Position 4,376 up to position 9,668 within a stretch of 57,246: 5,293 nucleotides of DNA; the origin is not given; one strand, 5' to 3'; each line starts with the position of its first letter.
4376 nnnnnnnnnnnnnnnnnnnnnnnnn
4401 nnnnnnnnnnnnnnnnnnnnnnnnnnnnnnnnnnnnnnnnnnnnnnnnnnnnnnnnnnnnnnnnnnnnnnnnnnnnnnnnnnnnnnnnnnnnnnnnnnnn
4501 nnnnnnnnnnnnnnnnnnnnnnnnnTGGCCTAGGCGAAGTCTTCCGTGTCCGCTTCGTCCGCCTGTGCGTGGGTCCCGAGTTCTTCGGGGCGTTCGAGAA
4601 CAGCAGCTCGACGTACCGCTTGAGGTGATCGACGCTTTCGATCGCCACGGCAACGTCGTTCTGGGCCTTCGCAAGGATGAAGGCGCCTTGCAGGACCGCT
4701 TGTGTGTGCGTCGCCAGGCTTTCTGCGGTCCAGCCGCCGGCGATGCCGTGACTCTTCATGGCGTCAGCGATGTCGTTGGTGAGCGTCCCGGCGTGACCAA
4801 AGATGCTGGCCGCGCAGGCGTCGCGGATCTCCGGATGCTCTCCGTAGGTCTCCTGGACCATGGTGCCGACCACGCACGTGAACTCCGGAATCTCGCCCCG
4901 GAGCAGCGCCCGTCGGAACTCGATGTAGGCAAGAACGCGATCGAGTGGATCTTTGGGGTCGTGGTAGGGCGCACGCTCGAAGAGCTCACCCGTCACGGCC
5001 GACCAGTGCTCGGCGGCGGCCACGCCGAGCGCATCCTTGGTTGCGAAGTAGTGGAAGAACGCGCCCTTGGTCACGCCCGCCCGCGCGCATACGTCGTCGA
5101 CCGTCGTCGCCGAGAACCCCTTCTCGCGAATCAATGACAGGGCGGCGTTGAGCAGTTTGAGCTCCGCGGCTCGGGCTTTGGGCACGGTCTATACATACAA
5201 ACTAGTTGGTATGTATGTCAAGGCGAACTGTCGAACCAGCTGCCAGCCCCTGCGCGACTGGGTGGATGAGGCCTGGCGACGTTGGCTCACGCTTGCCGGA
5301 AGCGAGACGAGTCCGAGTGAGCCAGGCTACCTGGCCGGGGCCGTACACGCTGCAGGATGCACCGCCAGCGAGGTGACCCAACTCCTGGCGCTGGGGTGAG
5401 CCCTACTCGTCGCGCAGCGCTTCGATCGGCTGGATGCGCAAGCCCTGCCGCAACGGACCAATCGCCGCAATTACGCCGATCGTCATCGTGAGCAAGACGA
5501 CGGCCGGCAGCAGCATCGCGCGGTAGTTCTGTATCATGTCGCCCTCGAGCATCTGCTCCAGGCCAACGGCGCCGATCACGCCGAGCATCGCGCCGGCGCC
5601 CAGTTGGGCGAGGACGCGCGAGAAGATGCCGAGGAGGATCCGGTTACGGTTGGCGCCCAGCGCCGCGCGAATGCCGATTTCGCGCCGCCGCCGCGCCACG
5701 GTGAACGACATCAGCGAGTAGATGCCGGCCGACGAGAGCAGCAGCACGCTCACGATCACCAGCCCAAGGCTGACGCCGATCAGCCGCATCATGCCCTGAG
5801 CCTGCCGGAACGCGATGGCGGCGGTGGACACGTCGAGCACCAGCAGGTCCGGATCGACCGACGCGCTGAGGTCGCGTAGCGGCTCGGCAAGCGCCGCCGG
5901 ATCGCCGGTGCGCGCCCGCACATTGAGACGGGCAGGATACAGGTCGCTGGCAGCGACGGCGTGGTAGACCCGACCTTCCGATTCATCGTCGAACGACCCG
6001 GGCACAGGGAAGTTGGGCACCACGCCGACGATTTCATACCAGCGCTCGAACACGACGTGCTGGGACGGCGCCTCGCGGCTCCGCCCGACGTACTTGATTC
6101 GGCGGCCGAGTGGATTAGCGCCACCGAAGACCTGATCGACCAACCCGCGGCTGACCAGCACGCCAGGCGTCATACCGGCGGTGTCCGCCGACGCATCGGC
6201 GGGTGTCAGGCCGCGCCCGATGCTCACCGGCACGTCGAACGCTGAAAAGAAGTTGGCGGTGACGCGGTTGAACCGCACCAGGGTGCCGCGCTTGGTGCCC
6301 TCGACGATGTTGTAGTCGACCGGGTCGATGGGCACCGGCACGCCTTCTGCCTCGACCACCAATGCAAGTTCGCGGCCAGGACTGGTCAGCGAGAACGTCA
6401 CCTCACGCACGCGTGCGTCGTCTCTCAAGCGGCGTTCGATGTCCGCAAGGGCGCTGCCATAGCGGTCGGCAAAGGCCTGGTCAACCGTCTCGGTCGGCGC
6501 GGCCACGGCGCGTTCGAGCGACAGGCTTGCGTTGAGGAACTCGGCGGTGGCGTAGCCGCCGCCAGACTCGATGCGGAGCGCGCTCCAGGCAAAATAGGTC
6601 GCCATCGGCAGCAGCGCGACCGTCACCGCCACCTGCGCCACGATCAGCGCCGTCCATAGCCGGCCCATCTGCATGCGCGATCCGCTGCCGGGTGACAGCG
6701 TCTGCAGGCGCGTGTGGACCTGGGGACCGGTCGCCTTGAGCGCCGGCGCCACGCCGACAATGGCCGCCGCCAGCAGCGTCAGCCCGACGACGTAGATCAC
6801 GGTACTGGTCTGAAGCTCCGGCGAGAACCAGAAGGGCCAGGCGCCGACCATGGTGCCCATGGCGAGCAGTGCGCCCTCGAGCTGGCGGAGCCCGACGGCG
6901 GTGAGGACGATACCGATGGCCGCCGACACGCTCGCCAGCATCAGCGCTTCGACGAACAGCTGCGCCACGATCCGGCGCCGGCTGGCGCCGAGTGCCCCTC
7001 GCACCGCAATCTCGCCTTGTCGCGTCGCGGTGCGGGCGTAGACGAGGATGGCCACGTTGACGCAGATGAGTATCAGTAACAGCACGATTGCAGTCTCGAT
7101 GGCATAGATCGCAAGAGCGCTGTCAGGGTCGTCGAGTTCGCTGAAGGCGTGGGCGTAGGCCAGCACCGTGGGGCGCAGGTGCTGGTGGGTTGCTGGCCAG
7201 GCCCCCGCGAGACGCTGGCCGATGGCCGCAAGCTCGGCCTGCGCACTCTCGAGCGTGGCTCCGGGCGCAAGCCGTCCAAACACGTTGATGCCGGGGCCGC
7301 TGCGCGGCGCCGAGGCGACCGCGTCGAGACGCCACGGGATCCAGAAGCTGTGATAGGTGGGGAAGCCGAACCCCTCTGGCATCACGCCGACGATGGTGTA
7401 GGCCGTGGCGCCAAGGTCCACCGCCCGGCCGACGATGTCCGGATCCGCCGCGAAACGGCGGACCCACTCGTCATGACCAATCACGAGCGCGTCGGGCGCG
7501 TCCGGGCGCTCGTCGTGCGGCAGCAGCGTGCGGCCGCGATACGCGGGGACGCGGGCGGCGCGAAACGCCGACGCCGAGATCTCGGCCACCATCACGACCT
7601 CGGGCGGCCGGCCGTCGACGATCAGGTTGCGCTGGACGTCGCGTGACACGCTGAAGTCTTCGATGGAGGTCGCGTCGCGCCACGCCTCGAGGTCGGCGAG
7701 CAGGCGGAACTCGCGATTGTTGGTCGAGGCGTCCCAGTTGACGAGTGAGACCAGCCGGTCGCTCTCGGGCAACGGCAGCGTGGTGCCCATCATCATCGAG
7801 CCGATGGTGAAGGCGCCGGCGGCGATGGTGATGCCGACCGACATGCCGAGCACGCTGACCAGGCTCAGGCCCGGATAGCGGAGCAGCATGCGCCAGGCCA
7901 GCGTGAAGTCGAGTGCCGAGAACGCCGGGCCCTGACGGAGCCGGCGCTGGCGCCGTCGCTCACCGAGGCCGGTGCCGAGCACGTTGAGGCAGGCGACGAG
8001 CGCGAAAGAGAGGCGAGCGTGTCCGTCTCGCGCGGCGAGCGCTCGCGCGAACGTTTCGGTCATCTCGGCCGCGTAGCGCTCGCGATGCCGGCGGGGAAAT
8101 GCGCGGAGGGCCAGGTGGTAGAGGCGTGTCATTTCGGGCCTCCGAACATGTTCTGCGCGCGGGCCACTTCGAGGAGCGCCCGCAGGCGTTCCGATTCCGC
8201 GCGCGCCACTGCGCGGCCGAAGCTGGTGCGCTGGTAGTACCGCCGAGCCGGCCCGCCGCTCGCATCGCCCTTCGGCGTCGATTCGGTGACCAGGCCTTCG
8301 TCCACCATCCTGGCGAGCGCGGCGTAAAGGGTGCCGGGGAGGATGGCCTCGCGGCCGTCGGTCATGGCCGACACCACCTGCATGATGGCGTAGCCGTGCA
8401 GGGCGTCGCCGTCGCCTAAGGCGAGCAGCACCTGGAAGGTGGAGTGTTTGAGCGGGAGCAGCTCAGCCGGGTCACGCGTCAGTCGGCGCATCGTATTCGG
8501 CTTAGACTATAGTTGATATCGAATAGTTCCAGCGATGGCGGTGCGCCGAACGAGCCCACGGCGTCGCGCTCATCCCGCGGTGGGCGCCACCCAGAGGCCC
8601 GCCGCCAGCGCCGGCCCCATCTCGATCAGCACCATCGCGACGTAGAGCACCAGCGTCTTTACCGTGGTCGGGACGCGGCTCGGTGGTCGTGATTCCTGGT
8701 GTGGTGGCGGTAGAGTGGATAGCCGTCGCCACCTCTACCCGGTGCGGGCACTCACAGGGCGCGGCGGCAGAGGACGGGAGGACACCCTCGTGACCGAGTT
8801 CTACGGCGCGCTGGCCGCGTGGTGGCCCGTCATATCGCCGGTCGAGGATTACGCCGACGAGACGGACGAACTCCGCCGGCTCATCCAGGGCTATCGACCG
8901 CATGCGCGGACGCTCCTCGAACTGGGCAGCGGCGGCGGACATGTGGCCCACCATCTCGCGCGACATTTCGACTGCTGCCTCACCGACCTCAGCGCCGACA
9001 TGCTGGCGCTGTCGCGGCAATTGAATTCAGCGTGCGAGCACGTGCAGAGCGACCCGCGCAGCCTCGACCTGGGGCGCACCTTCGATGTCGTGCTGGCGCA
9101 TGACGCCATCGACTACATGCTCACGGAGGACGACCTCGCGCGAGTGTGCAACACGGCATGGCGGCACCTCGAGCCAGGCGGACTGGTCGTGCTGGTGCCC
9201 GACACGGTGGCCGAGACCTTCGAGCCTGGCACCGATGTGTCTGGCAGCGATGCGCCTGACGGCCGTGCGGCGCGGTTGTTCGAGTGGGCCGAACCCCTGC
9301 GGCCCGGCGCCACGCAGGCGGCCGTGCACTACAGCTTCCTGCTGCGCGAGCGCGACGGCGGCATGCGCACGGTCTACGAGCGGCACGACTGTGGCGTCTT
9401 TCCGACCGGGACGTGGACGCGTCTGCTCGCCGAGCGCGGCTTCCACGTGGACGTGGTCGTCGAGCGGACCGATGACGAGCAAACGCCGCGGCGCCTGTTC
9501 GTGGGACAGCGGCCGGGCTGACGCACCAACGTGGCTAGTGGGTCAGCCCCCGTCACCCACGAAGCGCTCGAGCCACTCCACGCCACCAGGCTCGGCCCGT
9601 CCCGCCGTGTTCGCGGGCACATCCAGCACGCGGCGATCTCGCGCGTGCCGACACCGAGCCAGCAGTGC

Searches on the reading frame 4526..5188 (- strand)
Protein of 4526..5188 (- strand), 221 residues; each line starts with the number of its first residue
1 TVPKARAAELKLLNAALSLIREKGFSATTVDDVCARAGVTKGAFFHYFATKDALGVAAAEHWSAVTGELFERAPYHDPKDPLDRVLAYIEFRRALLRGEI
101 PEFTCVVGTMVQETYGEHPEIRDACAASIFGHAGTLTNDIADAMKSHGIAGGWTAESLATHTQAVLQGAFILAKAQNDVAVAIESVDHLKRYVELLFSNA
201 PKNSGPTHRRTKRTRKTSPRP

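Call 28: search_protein_families(library=pfam, proteins=[window:4526-5188:-], max_evalue=0.00001)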
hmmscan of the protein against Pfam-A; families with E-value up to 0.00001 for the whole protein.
window:4526-5188:- (221 aa): 3 families
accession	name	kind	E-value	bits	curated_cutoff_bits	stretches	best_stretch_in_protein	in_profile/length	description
PF00440.29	TetR_N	-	2.7e-16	59.5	24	1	12-54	1-43/47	Bacterial regulatory proteins, tetR family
PF21993.1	TetR_C_13_2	-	8.3e-10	39.3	27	1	81-180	1-95/103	Transcriptional regulator LmrA/YxaF-like, C-terminal domain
PF16925.10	TetR_C_13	-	1.1e-07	32.6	27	1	81-181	1-101/109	Tetracyclin repressor-like, C-terminal domain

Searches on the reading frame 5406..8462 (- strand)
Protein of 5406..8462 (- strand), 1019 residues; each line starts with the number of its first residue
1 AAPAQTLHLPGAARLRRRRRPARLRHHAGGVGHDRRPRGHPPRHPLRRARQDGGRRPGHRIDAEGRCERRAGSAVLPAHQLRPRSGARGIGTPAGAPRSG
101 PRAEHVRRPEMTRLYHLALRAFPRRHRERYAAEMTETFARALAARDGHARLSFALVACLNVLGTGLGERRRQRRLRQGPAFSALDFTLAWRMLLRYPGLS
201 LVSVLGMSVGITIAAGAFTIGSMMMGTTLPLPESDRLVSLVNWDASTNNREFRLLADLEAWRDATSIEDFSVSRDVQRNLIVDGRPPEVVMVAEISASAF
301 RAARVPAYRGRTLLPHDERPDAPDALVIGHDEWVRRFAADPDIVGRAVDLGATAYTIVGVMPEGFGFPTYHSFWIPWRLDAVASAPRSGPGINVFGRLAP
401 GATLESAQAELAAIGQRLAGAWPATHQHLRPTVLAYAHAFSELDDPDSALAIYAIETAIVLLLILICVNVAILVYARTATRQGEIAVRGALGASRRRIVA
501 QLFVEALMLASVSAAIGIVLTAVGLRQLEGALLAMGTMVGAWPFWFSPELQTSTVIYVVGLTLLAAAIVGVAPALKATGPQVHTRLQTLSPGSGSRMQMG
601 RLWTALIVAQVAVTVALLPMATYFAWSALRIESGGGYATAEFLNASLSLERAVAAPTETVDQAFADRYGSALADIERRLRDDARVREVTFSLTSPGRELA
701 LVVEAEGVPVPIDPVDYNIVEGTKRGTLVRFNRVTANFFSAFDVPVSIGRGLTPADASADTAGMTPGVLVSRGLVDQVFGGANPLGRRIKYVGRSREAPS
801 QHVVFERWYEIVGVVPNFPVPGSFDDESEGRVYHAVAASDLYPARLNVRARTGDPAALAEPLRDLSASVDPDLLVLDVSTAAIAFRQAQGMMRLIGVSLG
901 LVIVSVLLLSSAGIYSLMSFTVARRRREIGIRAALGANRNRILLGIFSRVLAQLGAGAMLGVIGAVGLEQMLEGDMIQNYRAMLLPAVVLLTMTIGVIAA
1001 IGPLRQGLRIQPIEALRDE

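Call 28: search_protein_families(library=pfam, proteins=[window:5406-8462:-], max_evalue=0.00001)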
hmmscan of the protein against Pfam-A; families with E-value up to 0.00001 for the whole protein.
window:5406-8462:- (1019 aa): 2 families
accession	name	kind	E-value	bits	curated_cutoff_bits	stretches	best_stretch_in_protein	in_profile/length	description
PF12704.14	MacB_PCD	-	6.7e-27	95.5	27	2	200-413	1-206/207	MacB-like periplasmic core domain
PF02687.27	FtsX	-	1.6e-19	70.6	25.5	2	458-578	3-116/120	FtsX-like permease C-terminal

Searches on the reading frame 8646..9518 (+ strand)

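Call 28: search_protein_families(library=pfam, proteins=[window:8646-9518:+], max_evalue=0.00001)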
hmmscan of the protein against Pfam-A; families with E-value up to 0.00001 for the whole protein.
window:8646-9518:+ (291 aa): 4 families
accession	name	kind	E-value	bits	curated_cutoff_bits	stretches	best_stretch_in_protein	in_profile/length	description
PF13649.12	Methyltransf_25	-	2.3e-13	51.1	27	1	91-179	2-97/97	Methyltransferase domain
PF08241.18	Methyltransf_11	-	2e-12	48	21.2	1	91-182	1-94/95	Methyltransferase domain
PF08242.18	Methyltransf_12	-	5.3e-12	46.8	30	1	91-180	1-97/98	Methyltransferase domain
PF13489.12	Methyltransf_23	-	4.4e-09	36.7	27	1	81-213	17-124/164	Methyltransferase domain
